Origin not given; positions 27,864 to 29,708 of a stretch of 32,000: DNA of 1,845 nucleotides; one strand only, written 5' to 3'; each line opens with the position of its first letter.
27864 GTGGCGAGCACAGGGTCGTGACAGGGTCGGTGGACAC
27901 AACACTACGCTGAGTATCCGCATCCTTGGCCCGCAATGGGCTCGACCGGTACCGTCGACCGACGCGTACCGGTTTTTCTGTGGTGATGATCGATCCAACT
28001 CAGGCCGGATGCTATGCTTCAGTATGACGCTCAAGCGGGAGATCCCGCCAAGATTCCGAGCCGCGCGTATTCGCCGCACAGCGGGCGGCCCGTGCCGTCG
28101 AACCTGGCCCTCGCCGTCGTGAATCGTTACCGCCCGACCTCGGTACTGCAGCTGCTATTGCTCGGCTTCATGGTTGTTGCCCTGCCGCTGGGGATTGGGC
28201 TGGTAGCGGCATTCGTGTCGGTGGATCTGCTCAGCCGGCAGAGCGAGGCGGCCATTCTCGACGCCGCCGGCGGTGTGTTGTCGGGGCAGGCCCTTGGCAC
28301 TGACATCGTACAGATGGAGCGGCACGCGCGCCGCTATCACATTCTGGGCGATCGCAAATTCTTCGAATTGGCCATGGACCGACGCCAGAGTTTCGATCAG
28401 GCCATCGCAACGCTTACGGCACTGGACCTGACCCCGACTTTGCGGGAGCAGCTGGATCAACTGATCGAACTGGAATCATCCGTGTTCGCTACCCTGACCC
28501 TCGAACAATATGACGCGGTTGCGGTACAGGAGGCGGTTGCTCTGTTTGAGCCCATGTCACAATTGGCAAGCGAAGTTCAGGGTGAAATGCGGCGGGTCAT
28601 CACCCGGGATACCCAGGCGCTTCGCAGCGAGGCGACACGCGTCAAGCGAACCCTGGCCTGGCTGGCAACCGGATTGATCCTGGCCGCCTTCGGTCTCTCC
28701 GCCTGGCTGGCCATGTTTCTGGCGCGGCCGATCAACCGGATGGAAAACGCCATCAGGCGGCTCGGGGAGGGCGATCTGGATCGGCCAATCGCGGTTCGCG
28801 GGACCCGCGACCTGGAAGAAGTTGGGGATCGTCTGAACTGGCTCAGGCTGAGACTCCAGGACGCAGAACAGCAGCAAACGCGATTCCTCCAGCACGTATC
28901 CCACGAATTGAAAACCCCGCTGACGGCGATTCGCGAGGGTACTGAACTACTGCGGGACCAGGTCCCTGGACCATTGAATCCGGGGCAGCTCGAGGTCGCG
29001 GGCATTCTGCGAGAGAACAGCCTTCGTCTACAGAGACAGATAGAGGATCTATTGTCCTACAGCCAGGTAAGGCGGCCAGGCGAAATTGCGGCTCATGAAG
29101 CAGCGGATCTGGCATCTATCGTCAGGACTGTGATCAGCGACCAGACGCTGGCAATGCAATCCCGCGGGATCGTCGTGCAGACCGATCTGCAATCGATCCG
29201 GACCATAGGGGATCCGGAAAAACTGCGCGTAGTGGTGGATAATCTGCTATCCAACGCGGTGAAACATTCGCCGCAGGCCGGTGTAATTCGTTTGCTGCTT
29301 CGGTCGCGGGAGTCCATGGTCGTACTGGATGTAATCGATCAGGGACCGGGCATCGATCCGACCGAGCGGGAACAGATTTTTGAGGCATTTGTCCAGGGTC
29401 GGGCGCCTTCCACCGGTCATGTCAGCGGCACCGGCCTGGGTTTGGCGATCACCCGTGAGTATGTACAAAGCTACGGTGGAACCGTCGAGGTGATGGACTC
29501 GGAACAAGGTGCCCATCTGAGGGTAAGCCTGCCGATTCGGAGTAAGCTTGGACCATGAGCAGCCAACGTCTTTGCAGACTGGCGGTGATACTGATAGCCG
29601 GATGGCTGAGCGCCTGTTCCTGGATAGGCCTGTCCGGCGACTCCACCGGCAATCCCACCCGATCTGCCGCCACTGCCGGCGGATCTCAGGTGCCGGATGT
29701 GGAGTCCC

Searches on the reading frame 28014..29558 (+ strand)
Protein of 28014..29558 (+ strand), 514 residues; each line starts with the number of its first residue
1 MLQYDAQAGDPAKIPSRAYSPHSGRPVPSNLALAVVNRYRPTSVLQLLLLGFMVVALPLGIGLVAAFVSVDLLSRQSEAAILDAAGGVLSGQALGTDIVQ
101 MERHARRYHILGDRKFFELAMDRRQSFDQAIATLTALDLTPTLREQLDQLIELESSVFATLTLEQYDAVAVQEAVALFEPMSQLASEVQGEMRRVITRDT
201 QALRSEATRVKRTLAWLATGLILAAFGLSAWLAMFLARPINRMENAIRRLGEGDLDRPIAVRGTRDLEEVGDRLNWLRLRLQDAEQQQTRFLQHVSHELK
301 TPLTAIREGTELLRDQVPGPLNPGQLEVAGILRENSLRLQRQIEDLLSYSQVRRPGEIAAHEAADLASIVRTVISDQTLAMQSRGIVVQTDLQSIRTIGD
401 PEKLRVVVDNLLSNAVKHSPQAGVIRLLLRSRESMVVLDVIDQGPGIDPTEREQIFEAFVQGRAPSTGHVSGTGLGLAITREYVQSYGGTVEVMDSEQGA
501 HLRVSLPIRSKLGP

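Call 6: search_protein_families(library=ncbifam, proteins=[window:28014-29558:+])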
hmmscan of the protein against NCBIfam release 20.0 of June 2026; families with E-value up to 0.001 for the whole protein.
window:28014-29558:+ (514 aa): 81 families (the best 25 are shown)
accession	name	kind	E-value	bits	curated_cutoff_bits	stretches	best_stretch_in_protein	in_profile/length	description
NF008312.0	PRK11100.1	equivalog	1e-47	163.1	356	1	197-508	167-474/477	two-component system sensor histidine kinase CreC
NF033092.0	HK_WalK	equivalog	6.9e-43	147.1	725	2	284-507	368-593/594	cell wall metabolism sensor histidine kinase WalK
NF046044.1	PnpS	equivalog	4e-39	134.7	400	1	281-507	163-390/390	two-component system histidine kinase PnpS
NF007007.0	PRK09470.1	equivalog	8.8e-39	133.7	486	1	222-509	178-460/463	envelope stress sensor histidine kinase CpxA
NF040691.1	MtrAB_MtrB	equivalog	1.2e-38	133.4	450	1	136-509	114-493/507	MtrAB system histidine kinase MtrB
NF007898.0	PRK10604.1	equivalog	2.3e-38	132.5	478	1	223-511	142-426/433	two-component system sensor histidine kinase RstB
TIGR02966.1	phoR_proteo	equivalog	6.4e-38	130.6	334.2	1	281-499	107-324/333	phosphate regulon sensor histidine kinase PhoR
TIGR01386.1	cztS_silS_copS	subfamily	7.1e-38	130.7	292.55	1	170-507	122-457/457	heavy metal sensor histidine kinase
TIGR02956.1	TMAO_torS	equivalog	4e-36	124.5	676.5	1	282-508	458-682/967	TMAO reductase system sensor histidine kinase/response regulator TorS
NF012163.2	BaeS_SmeS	equivalog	2e-35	122.6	500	1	211-500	162-449/457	sensor histidine kinase efflux regulator BaeS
NF047465.1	hybrid_HK_LvrA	exception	6e-35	120.5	1200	1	277-510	191-424/819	hybrid histidine kinase/response regulator LvrA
NF007004.0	PRK09467.1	equivalog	7.2e-35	120.7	415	1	228-509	172-437/440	two-component system sensor histidine kinase EnvZ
NF007837.0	PRK10549.1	equivalog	1.5e-33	116.3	603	1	209-511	160-461/466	envelope stress sensor histidine kinase BaeS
NF011874.0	PRK15347.1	equivalog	5.7e-29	100.8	852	1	282-510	389-616/921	two component system sensor kinase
NF041735.1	hist_kin_RppB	equivalog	6.3e-29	101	400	1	286-507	214-438/438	two-component system sensor histidine kinase RppB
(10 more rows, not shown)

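Call 8: find_homologous_proteins(query=window:28014-29558:+, max_evalue=1e-20)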
Query window:28014-29558:+ (514 aa): 6079 proteins with E <= 1e-20 among 8000 candidates; the best 120 are listed.
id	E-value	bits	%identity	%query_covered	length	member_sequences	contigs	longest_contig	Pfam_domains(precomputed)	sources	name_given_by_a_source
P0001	0.0e+0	1011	92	100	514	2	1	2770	PF00672.31,PF02518.32,PF00512.32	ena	-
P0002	8.7e-295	996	91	100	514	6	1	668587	PF00672.31,PF02518.32,PF00512.32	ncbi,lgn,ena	-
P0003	1.1e-217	741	73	94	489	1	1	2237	PF00672.31,PF02518.32,PF00512.32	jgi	-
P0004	1.4e-207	708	73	90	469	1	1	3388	PF00672.31,PF13581.13,PF02518.32,PF00512.32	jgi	jgi:two-component system sensor histidine kinase GlrK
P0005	7.1e-150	518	53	93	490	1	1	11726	PF00672.31,PF13581.13,PF02518.32,PF00512.32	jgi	jgi:two-component system sensor histidine kinase GlrK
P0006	1.2e-149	517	52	99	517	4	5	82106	PF00672.31,PF13581.13,PF02518.32,PF00512.32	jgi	jgi:two-component system sensor histidine kinase GlrK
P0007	1.1e-148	514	52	99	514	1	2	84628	PF00672.31,PF13581.13,PF02518.32,PF00512.32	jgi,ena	-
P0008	9.5e-148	511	53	93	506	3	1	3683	PF00672.31,PF13581.13,PF02518.32,PF00512.32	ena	-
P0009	1.2e-147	511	51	93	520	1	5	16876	PF00672.31,PF02518.32,PF00512.32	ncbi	-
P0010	2.0e-147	510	51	99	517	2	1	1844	PF00672.31,PF13581.13,PF02518.32,PF00512.32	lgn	-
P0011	2.4e-142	493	50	99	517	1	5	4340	PF00672.31,PF02518.32,PF00512.32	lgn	-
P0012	2.5e-139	483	48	93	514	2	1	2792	PF00672.31,PF02518.32,PF00512.32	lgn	-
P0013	3.1e-123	430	46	92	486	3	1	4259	PF00672.31,PF13581.13,PF02518.32,PF00512.32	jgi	jgi:two-component system sensor histidine kinase GlrK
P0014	6.4e-123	429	47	92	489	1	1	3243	PF00672.31,PF02518.32,PF00512.32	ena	-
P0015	2.6e-119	417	45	91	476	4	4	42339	PF00672.31,PF13581.13,PF02518.32,PF00512.32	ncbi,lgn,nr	ncbi:MAG TPA: HAMP domain-containing sensor histidine kinase [Gammaproteobacteria bacterium]|nr:HAMP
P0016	6.1e-119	416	45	92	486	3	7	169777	PF00672.31,PF13581.13,PF02518.32,PF00512.32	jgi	jgi:two-component system, NtrC family, sensor histidine kinase GlrK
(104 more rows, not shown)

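Call 11: find_related_loci(query=A1, collection=genome_contigs, flank=3000)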
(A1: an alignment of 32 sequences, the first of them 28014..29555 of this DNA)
Query A1 (514 aa) in genome_contigs; peptide patterns used: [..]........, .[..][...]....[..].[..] (x = any residue, [..] = any of these).
600 stretches matched a pattern (row limit reached: there are more); 584 encode a relative of the query (tblastn E <= 1e-3); the best 80 are kept; 80 distinct loci.
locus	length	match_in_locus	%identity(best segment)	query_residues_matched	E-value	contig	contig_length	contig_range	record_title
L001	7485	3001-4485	41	18-513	1e-110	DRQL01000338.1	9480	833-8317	MAG TPA_asm: Gammaproteobacteria bacterium isolate HyVt-581 HyVt-581_k145_934248, whole genome shotgun sequence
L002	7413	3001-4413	42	39-508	3e-107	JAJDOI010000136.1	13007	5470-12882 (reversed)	MAG: Thiogranum sp. isolate MASpbin.12 k141_605149, whole genome shotgun sequence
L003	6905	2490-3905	41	38-510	2e-105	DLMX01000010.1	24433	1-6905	MAG TPA_asm: Methylophilaceae bacterium UBA7525 UBA7525_contig_10562, whole genome shotgun sequence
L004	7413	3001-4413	41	36-508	4e-103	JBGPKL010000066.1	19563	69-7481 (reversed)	MAG: Sulfurifustaceae bacterium isolate OBJ_0618_7090110_287 k141_8409259_length_19563_cov_30.9550, whole genome shotgun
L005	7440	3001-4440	40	36-508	1e-102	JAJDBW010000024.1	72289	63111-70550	MAG: Nitrospirota bacterium isolate OFTM308 OFTM308_23, whole genome shotgun sequence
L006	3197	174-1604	40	38-511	4e-104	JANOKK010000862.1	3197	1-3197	MAG: Betaproteobacteria bacterium isolate VAR_48_concoct_206 VAR_48_k141_4513139, whole genome shotgun sequence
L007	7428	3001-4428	40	39-512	4e-100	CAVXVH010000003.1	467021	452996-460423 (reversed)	MAG: uncultured beta proteobacterium isolate MFD04716.bin.1.213 genome assembly, contig: contig_19587, whole genome shot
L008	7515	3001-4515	40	11-507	1e-95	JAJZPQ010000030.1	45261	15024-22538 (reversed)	MAG: Proteobacteria bacterium isolate SKS1.bin129 NODE_1355_length_45261_cov_6.080715, whole genome shotgun sequence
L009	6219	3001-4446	39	28-507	4e-94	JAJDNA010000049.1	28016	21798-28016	MAG: Thiocapsa sp. isolate ALJrbin.11 k141_4873014, whole genome shotgun sequence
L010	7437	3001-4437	39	38-509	2e-91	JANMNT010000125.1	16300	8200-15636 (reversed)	MAG: Burkholderiales bacterium isolate OTE_58_metabat_300 OTE_58_k141_806143, whole genome shotgun sequence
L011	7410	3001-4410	40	38-508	1e-102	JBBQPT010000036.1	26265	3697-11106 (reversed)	MAG: Burkholderiales bacterium isolate Co_metawrap_1525 Cmw_1525_k141_12227377_length_26265_cov_15.9977, whole genome sh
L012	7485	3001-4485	38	21-507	8e-91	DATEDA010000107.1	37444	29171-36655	MAG TPA_asm: Burkholderiales bacterium isolate SMAG_U8286 k141_330958, whole genome shotgun sequence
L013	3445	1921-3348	41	39-513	2e-90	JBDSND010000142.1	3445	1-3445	MAG: Casimicrobiaceae bacterium isolate cluster1_bin.408 k127_14220255, whole genome shotgun sequence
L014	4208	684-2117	35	36-508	2e-87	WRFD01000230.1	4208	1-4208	MAG: Desulfobulbus sp. isolate Lab288P4bin34 Ga0123354_10091310, whole genome shotgun sequence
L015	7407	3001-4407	39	38-507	4e-86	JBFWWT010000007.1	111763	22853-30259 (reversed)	MAG: Burkholderiales bacterium isolate CA_2019_TPBS_123 NODE_1538_length_111763_cov_120.845140_TPBS, whole genome shotgu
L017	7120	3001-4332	39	64-507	8e-85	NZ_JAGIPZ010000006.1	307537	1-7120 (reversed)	Herbaspirillum sp. LeCh32-8 NODE_6_length_307537_cov_108.840262, whole genome shotgun sequence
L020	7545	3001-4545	36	4-508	6e-81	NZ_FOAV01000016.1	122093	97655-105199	Roseateles sp. YR242, whole genome shotgun sequence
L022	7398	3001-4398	35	43-508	1e-76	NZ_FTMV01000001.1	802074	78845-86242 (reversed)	Janthinobacterium sp. TND4EL3, whole genome shotgun sequence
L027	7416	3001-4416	40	38-508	7e-100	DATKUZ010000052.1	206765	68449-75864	MAG TPA_asm: Sulfuriferula sp. isolate SMAG_U14120 k141_1297966, whole genome shotgun sequence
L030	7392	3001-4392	35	43-508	3e-71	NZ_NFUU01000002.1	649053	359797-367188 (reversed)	Hydrogenophaga sp. IBVHS1 contig000002, whole genome shotgun sequence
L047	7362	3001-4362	32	43-495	7e-58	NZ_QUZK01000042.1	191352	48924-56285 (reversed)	Wenzhouxiangella sediminis strain XDB06 29, whole genome shotgun sequence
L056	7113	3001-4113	31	2-373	6e-36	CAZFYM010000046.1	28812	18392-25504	MAG TPA_asm: uncultured Wenzhouxiangella sp. isolate SRP072547_co1_304 genome assembly, contig: NODE_2087_length_28812_c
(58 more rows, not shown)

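Call 12: find_encoding_contigs(protein=P0002, flank=3000, max_places=3)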
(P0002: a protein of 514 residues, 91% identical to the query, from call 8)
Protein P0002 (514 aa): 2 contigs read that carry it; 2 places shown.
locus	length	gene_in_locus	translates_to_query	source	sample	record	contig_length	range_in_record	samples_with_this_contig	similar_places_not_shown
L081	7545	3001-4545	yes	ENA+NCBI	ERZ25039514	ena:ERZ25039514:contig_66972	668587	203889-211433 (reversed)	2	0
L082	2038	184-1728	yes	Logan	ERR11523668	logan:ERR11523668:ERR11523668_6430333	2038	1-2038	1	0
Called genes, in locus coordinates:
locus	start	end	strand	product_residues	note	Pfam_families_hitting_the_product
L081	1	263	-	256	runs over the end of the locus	PF02754:CCG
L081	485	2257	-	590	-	PF00180:Iso_dh, PF00571:CBS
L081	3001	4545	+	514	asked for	PF00672:HAMP (weak), PF00512:HisKA, PF02518:HATPase_c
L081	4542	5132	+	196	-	-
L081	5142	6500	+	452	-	PF00072:Response_reg, PF00158:Sigma54_activat, PF14532:Sigma54_activ_2, PF07728:AAA_5 (weak), PF25601:AAA_lid_14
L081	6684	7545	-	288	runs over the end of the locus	PF03328:HpcH_HpaI, PF15617:C-C_Bond_Lyase (faint)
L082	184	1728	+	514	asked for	PF00672:HAMP (weak), PF00512:HisKA, PF02518:HATPase_c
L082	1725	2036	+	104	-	?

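Call 13: find_encoding_contigs(protein=P0006, flank=3000, max_places=4)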
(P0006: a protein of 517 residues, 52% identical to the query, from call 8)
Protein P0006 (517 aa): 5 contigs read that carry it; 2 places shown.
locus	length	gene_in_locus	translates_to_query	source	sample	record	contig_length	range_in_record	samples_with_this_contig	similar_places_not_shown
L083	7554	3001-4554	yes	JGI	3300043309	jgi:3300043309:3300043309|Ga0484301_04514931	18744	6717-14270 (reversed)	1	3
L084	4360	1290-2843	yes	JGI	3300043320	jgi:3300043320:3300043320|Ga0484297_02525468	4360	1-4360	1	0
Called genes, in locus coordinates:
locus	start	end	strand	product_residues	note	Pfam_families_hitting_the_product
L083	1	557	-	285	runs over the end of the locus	PF03618:Kinase-PPPase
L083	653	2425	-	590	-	PF00180:Iso_dh, PF00571:CBS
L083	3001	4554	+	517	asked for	PF00672:HAMP (weak), PF00512:HisKA, PF13581:HATPase_c_2 (weak), PF02518:HATPase_c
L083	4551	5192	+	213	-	-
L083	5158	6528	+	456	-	PF00072:Response_reg, PF00158:Sigma54_activat, PF14532:Sigma54_activ_2, PF07728:AAA_5 (weak), PF25601:AAA_lid_14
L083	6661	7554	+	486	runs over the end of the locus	PF04174:CP_ATPgrasp_1, PF14403:CP_ATPgrasp_2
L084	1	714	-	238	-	?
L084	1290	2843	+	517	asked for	PF00672:HAMP (weak), PF00512:HisKA, PF13581:HATPase_c_2 (weak), PF02518:HATPase_c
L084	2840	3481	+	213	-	-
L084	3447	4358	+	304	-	?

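Call 14: find_encoding_contigs(protein=P0007, flank=3000, max_places=3)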
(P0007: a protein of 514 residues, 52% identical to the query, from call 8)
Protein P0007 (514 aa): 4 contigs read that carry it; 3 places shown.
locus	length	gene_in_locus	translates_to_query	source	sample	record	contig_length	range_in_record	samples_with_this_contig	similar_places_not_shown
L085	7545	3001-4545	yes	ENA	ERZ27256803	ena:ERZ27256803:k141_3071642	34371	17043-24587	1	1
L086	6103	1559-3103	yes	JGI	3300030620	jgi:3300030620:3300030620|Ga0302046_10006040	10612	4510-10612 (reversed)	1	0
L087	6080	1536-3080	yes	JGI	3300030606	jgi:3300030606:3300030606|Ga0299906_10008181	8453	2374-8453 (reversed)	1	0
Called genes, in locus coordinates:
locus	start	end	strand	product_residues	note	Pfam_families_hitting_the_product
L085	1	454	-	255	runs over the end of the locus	PF02754:CCG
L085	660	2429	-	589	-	PF00180:Iso_dh, PF00571:CBS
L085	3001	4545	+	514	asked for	PF00672:HAMP, PF00512:HisKA, PF13581:HATPase_c_2 (faint), PF02518:HATPase_c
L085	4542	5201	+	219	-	-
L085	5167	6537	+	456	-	PF00072:Response_reg, PF00158:Sigma54_activat, PF14532:Sigma54_activ_2, PF07728:AAA_5 (weak), PF25601:AAA_lid_14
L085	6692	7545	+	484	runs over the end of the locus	PF04174:CP_ATPgrasp_1, PF14403:CP_ATPgrasp_2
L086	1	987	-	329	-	?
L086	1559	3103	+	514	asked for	PF00672:HAMP, PF00512:HisKA, PF13581:HATPase_c_2 (faint), PF02518:HATPase_c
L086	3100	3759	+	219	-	-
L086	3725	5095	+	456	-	PF00072:Response_reg, PF00158:Sigma54_activat, PF14532:Sigma54_activ_2, PF07728:AAA_5 (weak), PF25601:AAA_lid_14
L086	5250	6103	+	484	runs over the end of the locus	PF04174:CP_ATPgrasp_1, PF14403:CP_ATPgrasp_2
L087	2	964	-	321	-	?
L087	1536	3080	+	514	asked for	PF00672:HAMP, PF00512:HisKA, PF13581:HATPase_c_2 (faint), PF02518:HATPase_c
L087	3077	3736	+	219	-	-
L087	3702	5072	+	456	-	PF00072:Response_reg, PF00158:Sigma54_activat, PF14532:Sigma54_activ_2, PF07728:AAA_5 (weak), PF25601:AAA_lid_14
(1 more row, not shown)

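Call 16: find_encoding_contigs(protein=P0004, flank=3000, max_places=3)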
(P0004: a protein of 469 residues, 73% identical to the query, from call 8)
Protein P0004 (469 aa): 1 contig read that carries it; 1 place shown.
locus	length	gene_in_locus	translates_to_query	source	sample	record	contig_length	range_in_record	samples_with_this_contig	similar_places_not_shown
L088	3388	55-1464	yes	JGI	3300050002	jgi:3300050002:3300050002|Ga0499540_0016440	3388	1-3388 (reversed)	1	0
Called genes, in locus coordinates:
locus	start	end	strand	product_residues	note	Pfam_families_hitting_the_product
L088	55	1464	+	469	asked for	PF00672:HAMP, PF00512:HisKA, PF13581:HATPase_c_2 (faint), PF02518:HATPase_c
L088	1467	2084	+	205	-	-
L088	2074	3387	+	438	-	?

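Call 17: find_encoding_contigs(protein=P0003, flank=3000, max_places=3)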
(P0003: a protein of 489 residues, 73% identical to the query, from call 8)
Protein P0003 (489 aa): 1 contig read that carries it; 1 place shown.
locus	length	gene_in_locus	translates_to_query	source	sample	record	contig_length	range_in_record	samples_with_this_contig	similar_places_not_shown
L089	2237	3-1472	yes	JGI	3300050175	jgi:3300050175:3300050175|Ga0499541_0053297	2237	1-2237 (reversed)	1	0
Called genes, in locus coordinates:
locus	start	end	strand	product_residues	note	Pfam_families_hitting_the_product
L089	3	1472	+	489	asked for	PF00672:HAMP, PF00512:HisKA, PF02518:HATPase_c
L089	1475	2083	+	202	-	-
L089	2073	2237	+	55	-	?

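Call 18: find_encoding_contigs(protein=P0001, flank=3000, max_places=3)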
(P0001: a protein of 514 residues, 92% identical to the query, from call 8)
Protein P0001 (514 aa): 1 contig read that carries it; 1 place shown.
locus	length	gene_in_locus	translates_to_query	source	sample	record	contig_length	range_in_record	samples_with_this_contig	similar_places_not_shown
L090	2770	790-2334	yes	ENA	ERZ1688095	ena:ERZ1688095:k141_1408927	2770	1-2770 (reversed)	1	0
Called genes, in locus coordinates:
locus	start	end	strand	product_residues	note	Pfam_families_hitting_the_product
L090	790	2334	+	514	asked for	PF00672:HAMP, PF00512:HisKA, PF02518:HATPase_c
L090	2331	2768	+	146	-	?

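Call 35: find_encoding_contigs(protein=P0005, flank=3000, max_places=2)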
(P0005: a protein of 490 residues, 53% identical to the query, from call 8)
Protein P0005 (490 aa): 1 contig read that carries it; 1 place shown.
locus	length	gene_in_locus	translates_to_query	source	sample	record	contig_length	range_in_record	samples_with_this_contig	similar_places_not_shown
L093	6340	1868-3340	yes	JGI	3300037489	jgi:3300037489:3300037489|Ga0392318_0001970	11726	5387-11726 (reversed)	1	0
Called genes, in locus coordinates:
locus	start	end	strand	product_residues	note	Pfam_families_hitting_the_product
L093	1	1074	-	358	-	?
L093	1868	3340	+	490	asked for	PF00672:HAMP, PF00512:HisKA, PF13581:HATPase_c_2 (weak), PF02518:HATPase_c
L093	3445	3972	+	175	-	-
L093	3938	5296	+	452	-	PF00072:Response_reg, PF00158:Sigma54_activat, PF14532:Sigma54_activ_2, PF07728:AAA_5 (weak), PF25601:AAA_lid_14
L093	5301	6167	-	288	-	PF03328:HpcH_HpaI, PF15617:C-C_Bond_Lyase (faint)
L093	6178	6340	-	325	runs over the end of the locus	PF03328:HpcH_HpaI, PF15617:C-C_Bond_Lyase (faint), PF22484:DUF6986 (faint)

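Call 36: find_encoding_contigs(protein=P0009, flank=3000, max_places=2)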
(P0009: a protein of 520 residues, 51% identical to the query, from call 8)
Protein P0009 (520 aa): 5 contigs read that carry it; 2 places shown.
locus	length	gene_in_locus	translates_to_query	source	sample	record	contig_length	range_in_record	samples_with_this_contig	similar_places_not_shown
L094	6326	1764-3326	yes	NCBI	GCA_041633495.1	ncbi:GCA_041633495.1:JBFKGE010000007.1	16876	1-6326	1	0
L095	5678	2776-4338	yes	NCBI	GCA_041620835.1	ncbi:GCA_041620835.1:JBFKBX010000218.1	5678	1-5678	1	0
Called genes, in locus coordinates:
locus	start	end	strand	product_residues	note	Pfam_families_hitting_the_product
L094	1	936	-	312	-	?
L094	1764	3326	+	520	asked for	PF00672:HAMP (weak), PF00512:HisKA, PF02518:HATPase_c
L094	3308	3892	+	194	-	-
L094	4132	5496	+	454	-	PF00072:Response_reg, PF00158:Sigma54_activat, PF14532:Sigma54_activ_2, PF25601:AAA_lid_14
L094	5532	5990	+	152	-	PF05981:CreA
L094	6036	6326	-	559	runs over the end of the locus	PF01268:FTHFS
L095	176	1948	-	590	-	PF00180:Iso_dh, PF00571:CBS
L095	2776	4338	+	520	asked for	PF00672:HAMP (weak), PF00512:HisKA, PF02518:HATPase_c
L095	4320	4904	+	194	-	-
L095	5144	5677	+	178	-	?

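Call 37: find_encoding_contigs(protein=P0016, flank=3000, max_places=2)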
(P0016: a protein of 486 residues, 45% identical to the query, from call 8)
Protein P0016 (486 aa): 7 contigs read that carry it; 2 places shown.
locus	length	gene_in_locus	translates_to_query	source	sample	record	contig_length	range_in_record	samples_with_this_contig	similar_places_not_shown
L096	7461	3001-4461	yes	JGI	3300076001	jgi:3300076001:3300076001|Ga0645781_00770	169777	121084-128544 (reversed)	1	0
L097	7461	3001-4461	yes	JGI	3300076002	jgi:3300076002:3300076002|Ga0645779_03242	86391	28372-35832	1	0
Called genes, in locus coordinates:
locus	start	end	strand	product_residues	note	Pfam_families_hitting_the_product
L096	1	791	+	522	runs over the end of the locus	PF07690:MFS_1, PF00854:PTR2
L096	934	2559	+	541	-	PF10011:DUF2254 (weak)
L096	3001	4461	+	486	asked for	PF00672:HAMP (weak), PF00512:HisKA, PF13581:HATPase_c_2 (weak), PF02518:HATPase_c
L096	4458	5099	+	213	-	-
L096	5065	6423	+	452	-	PF00072:Response_reg, PF00158:Sigma54_activat, PF14532:Sigma54_activ_2, PF00004:AAA (faint), PF07728:AAA_5, PF25601:AAA_lid_14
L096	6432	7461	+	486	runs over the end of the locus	PF02696:SelO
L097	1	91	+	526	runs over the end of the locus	PF07690:MFS_1, PF00854:PTR2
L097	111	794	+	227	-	PF06715:Gp5_C (faint), PF22178:Gp5_trimer_C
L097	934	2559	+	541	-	PF10011:DUF2254 (weak)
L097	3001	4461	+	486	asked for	PF00672:HAMP (weak), PF00512:HisKA, PF13581:HATPase_c_2 (weak), PF02518:HATPase_c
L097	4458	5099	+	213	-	-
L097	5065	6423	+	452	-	PF00072:Response_reg, PF00158:Sigma54_activat, PF14532:Sigma54_activ_2, PF00004:AAA (faint), PF07728:AAA_5, PF25601:AAA_lid_14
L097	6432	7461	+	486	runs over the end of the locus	PF02696:SelO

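Call 38: find_encoding_contigs(protein=P0015, flank=3000, max_places=2)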
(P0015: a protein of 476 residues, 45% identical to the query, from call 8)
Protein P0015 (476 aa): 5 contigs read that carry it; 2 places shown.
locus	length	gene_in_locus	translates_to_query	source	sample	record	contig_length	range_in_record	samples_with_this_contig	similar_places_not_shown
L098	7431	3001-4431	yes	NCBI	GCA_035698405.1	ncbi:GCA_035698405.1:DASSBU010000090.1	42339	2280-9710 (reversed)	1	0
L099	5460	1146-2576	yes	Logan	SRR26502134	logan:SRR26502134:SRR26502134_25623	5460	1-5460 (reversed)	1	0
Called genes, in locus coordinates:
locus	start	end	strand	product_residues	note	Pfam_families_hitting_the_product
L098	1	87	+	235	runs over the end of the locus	PF00106:adh_short, PF13561:adh_short_C2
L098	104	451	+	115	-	-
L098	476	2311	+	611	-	PF00999:Na_H_Exchanger, PF02254:TrkA_N (weak)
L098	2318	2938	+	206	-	PF02129:Peptidase_S15 (faint), PF12146:Hydrolase_4, PF00561:Abhydrolase_1, PF12697:Abhydrolase_6 (faint), PF20408:Abhydrolase_11 (weak), PF00975:Thioesterase (weak)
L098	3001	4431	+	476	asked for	PF00672:HAMP (weak), PF00512:HisKA, PF13581:HATPase_c_2 (weak), PF02518:HATPase_c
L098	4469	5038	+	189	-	-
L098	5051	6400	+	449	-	PF00072:Response_reg, PF00158:Sigma54_activat, PF01078:Mg_chelatase (faint), PF14532:Sigma54_activ_2, PF00004:AAA (weak), PF07726:AAA_3 (weak), PF07728:AAA_5, PF25601:AAA_lid_14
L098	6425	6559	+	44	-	-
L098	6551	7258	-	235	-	PF01177:Asp_Glu_race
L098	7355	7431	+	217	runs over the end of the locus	PF02798:GST_N, PF13417:GST_N_3 (weak), PF13409:GST_N_2, PF00043:GST_C (weak), PF13410:GST_C_2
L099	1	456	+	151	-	?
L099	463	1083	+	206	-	PF02129:Peptidase_S15 (faint), PF12146:Hydrolase_4, PF00561:Abhydrolase_1, PF12697:Abhydrolase_6 (faint), PF20408:Abhydrolase_11 (weak), PF00975:Thioesterase (weak)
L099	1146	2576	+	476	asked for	PF00672:HAMP (weak), PF00512:HisKA, PF13581:HATPase_c_2 (weak), PF02518:HATPase_c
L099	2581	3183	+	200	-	-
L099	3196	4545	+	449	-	PF00072:Response_reg, PF00158:Sigma54_activat, PF01078:Mg_chelatase (faint), PF14532:Sigma54_activ_2, PF00004:AAA (weak), PF07726:AAA_3 (weak), PF07728:AAA_5, PF25601:AAA_lid_14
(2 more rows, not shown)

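Call 45: find_encoding_contigs(protein=P0011, flank=1500, max_places=5)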
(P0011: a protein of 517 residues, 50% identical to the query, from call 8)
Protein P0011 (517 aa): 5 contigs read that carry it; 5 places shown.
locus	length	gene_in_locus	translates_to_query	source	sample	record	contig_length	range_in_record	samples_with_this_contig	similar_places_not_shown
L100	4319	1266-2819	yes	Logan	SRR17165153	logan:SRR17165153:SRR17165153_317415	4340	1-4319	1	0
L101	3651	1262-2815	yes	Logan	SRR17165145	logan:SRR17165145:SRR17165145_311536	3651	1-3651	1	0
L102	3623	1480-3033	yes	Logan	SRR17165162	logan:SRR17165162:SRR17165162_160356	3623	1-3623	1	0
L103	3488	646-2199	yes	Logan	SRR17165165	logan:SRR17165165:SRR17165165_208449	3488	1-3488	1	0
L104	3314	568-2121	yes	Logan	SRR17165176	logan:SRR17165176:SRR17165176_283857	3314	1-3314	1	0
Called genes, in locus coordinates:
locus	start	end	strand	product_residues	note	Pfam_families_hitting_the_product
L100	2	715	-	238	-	?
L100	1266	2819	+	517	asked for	PF00672:HAMP, PF00512:HisKA, PF02518:HATPase_c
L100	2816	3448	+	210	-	-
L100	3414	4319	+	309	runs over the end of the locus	?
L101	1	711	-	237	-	?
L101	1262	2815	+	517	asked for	PF00672:HAMP, PF00512:HisKA, PF02518:HATPase_c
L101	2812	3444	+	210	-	-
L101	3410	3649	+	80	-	?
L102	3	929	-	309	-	?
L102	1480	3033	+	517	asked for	PF00672:HAMP, PF00512:HisKA, PF02518:HATPase_c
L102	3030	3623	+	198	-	?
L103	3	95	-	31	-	?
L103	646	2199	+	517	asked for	PF00672:HAMP, PF00512:HisKA, PF02518:HATPase_c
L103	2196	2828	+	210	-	-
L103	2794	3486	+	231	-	?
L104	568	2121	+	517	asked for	PF00672:HAMP, PF00512:HisKA, PF02518:HATPase_c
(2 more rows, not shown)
